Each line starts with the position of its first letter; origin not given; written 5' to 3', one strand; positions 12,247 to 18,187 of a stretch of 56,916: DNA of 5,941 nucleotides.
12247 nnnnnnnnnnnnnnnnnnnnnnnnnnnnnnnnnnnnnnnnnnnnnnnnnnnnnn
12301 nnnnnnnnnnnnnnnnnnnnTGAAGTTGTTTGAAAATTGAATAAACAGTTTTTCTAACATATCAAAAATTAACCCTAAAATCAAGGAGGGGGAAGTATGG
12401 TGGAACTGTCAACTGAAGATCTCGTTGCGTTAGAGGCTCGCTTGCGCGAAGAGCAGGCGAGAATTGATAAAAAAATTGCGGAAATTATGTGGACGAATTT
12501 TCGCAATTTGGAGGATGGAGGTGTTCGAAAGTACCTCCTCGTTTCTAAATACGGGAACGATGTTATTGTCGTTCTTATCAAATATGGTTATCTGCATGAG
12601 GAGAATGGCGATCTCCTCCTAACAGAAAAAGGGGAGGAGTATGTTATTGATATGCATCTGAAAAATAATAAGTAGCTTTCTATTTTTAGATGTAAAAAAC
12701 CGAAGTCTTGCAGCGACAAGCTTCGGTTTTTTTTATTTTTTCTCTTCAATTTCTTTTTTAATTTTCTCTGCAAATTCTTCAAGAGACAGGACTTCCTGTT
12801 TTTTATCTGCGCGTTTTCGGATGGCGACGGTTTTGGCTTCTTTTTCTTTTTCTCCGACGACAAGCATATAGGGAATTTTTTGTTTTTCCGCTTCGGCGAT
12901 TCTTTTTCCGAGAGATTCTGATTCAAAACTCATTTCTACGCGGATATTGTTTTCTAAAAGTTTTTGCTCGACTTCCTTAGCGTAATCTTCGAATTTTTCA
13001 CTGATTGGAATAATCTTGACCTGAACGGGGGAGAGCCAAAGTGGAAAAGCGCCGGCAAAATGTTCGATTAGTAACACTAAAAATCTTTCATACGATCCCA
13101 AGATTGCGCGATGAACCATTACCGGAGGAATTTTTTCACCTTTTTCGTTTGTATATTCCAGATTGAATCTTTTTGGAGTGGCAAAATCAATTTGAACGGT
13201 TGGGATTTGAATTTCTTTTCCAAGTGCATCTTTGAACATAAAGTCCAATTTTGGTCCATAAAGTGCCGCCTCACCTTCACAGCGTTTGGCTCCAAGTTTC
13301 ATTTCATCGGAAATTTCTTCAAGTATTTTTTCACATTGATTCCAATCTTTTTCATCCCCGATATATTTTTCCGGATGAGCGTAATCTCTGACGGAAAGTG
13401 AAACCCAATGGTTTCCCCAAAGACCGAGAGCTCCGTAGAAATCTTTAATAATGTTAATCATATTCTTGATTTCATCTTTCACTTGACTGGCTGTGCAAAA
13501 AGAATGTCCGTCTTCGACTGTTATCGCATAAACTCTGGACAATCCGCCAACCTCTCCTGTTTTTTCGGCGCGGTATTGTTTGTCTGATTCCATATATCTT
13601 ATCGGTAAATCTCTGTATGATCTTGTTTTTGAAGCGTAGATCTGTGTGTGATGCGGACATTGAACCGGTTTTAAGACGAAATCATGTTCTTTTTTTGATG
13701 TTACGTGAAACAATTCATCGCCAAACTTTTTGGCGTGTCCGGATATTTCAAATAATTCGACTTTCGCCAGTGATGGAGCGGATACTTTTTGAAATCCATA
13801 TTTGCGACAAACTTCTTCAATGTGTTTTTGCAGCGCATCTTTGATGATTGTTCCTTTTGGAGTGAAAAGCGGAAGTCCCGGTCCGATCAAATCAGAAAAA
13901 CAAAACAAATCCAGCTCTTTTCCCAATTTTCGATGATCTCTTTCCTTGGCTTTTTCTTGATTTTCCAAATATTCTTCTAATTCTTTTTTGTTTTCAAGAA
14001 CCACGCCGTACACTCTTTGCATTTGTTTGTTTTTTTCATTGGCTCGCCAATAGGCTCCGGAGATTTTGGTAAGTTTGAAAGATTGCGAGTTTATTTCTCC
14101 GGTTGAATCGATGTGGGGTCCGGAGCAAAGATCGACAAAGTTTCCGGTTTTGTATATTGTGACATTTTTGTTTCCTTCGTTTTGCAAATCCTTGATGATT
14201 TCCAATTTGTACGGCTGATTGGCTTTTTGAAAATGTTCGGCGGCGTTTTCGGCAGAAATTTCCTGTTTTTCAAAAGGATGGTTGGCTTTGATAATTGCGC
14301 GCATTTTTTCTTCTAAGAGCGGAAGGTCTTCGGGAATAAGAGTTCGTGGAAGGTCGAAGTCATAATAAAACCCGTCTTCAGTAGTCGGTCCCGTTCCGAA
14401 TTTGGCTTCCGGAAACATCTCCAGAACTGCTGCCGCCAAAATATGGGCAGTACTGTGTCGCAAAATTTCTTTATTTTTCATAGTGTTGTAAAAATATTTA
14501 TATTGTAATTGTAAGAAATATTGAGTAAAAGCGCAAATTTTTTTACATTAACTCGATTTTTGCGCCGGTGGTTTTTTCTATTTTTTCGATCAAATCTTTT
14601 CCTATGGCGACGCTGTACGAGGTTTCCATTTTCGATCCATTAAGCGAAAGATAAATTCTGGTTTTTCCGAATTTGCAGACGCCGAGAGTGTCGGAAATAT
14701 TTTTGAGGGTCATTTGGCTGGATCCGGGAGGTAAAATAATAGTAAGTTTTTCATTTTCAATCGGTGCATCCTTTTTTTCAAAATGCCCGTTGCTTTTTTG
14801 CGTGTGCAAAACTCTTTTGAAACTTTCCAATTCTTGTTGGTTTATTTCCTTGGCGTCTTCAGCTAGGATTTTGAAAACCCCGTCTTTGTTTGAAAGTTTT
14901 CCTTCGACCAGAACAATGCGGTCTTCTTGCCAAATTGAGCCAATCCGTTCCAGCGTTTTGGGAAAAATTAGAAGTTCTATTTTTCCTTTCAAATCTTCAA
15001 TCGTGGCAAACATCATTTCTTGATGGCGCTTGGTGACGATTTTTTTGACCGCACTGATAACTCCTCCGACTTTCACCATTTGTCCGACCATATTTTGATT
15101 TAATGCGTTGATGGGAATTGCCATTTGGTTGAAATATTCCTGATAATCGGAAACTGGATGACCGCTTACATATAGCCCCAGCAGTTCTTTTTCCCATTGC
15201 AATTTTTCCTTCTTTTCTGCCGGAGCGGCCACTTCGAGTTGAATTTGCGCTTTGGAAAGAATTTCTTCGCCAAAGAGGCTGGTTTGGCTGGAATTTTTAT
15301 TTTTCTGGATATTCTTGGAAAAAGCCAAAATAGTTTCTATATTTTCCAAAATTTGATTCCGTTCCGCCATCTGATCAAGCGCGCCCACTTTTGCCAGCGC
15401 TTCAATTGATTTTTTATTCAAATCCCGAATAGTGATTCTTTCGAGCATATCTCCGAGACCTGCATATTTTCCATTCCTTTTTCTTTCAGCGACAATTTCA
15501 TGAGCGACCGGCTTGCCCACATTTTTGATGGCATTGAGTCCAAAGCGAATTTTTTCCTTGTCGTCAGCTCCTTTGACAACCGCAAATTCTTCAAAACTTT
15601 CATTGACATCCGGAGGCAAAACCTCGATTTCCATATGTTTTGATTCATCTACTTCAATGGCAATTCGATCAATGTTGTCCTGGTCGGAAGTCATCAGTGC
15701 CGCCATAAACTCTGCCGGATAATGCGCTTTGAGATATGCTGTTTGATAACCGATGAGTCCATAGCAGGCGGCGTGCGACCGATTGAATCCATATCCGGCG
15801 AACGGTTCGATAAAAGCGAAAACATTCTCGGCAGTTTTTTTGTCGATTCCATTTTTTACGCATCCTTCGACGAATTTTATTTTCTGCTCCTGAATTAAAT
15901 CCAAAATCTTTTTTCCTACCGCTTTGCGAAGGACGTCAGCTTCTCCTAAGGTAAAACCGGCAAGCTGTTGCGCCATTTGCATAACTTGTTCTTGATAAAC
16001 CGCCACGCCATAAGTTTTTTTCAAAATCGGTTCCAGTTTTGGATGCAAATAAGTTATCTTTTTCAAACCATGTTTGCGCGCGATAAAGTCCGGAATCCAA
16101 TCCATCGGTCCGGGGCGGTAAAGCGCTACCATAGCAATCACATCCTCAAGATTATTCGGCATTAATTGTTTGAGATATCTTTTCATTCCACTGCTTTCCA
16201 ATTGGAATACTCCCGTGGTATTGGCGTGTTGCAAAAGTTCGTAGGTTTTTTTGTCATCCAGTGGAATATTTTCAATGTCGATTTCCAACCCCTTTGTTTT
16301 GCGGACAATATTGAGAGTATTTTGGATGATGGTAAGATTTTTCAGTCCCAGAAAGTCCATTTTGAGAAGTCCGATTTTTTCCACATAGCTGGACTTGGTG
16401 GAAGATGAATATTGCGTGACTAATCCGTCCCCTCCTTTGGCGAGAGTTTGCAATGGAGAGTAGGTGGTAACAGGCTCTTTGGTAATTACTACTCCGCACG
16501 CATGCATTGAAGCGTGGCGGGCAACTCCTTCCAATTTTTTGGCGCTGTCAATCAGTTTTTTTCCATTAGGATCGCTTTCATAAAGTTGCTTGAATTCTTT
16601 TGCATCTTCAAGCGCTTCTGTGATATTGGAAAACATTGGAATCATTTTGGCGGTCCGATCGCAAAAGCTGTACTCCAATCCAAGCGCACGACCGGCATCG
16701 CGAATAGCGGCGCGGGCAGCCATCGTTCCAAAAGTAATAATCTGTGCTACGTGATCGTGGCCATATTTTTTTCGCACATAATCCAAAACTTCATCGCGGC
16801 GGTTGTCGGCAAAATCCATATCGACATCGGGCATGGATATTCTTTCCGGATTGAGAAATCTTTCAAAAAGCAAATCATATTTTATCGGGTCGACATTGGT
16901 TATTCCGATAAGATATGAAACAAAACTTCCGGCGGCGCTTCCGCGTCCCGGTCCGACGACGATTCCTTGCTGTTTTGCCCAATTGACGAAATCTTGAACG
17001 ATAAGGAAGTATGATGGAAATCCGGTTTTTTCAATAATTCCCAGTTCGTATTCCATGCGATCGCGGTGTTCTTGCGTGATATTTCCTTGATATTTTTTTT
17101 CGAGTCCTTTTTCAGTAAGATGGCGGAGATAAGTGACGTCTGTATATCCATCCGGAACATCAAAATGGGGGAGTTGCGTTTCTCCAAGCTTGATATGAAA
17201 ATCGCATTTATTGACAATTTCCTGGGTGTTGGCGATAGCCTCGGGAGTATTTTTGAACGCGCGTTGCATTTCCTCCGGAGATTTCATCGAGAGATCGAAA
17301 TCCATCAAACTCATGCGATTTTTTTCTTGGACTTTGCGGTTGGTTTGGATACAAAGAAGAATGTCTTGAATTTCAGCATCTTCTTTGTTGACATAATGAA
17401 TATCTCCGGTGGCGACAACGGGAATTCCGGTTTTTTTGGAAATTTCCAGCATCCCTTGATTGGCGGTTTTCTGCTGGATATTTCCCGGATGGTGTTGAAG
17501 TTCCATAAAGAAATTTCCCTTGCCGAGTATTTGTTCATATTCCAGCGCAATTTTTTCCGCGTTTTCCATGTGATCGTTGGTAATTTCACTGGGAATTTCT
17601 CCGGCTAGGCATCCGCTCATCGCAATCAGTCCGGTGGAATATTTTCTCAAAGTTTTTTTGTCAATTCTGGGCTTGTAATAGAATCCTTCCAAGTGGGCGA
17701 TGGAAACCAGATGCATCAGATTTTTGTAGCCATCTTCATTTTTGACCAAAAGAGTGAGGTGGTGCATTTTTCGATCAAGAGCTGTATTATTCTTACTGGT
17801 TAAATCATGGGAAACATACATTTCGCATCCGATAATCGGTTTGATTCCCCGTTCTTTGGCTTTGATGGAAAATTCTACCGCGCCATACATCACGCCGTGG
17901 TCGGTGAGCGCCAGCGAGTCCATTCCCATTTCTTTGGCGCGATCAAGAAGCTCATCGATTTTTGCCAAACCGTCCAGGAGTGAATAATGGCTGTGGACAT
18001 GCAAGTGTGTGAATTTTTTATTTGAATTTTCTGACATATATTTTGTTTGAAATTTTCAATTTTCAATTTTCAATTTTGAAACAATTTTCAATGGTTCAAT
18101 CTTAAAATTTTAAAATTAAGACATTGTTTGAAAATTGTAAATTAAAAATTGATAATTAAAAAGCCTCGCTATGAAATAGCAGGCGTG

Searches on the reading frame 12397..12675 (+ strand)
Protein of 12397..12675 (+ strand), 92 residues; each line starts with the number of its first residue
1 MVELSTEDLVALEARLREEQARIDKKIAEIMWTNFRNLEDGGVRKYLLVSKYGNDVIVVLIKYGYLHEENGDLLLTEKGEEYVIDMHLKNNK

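Call 51: search_protein_families(library=pfam, proteins=[window:12397-12675:+], max_evalue=0.01)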
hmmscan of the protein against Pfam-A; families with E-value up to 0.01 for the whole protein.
window:12397-12675:+ (92 aa): 0 families

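Call 70: search_protein_families(library=ncbifam, proteins=[window:12397-12675:+], max_evalue=0.01)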
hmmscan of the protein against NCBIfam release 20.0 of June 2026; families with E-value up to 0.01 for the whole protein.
window:12397-12675:+ (92 aa): 0 families

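Call 71: search_protein_families(library=padloc, proteins=[window:12397-12675:+], max_evalue=0.01)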
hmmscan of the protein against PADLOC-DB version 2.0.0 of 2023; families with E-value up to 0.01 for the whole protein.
window:12397-12675:+ (92 aa): 1 family
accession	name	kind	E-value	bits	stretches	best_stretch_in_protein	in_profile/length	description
PDLC02974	WH_III-A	-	0.0054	15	1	55-86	34-65/101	-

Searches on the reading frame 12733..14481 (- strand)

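Call 8: search_protein_families(library=pfam, proteins=[window:12733-14481:-])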
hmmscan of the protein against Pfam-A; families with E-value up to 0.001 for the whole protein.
window:12733-14481:- (582 aa): 3 families
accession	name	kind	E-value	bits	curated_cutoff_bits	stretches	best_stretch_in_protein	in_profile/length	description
PF00587.30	tRNA-synt_2b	-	4e-37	128.4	29.3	1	258-475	1-179/179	tRNA synthetase class II core domain (G, H, P, S and T)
PF03129.25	HGTP_anticodon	-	4e-27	94.6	21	1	487-576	1-93/94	Anticodon binding domain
PF07973.19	tRNA_SAD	-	2.1e-13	50.4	24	1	107-158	1-44/44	Threonyl and Alanyl tRNA synthetase second additional domain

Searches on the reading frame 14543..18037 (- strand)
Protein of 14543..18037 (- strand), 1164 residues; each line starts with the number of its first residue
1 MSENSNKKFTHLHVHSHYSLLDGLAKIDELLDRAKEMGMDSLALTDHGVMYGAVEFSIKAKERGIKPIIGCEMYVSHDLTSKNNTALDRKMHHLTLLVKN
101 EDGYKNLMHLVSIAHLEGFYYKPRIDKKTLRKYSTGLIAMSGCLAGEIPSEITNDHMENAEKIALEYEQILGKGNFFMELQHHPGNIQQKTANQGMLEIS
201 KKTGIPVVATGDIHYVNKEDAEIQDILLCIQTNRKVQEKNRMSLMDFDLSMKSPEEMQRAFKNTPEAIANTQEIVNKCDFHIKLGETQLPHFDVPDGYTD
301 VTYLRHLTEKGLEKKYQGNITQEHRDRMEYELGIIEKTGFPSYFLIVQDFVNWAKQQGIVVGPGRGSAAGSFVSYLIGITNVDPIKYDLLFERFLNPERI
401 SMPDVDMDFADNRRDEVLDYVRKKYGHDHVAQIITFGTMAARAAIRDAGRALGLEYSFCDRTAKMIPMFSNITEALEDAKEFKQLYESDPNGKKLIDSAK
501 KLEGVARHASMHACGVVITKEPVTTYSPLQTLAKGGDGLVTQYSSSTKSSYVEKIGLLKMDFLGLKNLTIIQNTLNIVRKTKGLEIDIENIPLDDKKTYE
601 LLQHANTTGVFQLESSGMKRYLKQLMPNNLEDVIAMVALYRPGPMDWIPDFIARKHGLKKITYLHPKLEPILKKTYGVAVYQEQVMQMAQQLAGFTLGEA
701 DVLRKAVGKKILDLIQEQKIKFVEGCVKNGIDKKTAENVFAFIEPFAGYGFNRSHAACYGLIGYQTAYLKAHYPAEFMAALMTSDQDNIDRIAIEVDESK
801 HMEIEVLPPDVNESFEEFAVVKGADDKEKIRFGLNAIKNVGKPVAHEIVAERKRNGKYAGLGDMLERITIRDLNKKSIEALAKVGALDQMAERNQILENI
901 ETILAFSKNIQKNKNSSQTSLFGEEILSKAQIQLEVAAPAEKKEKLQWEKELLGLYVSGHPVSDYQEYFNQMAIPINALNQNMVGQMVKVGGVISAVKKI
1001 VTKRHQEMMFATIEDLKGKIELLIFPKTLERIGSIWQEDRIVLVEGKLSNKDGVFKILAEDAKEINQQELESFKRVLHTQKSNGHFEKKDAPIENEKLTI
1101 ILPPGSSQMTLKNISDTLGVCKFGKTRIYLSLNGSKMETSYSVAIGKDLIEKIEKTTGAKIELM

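Call 58: search_protein_families(library=pfam, proteins=[window:14543-18037:-], max_evalue=0.00001)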
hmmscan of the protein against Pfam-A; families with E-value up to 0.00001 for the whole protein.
window:14543-18037:- (1164 aa): 5 families
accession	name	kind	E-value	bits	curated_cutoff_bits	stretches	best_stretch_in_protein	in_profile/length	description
PF07733.18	DNA_pol3_alpha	-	3.1e-103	345.3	23.9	1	303-564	2-260/260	Bacterial DNA polymerase III alpha NTPase domain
PF17657.6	DNA_pol3_finger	-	9.4e-67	223.9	22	1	567-730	1-166/166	Bacterial DNA polymerase III alpha subunit finger domain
PF02811.25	PHP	-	7.4e-57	192.7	26.4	1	11-183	1-164/164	PHP domain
PF14579.12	HHH_6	-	6e-29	100.5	25.6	1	804-894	2-88/90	Helix-hairpin-helix motif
PF01336.31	tRNA_anti-codon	-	1.7e-10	41.1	27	1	988-1064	1-74/75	OB-fold nucleic acid binding domain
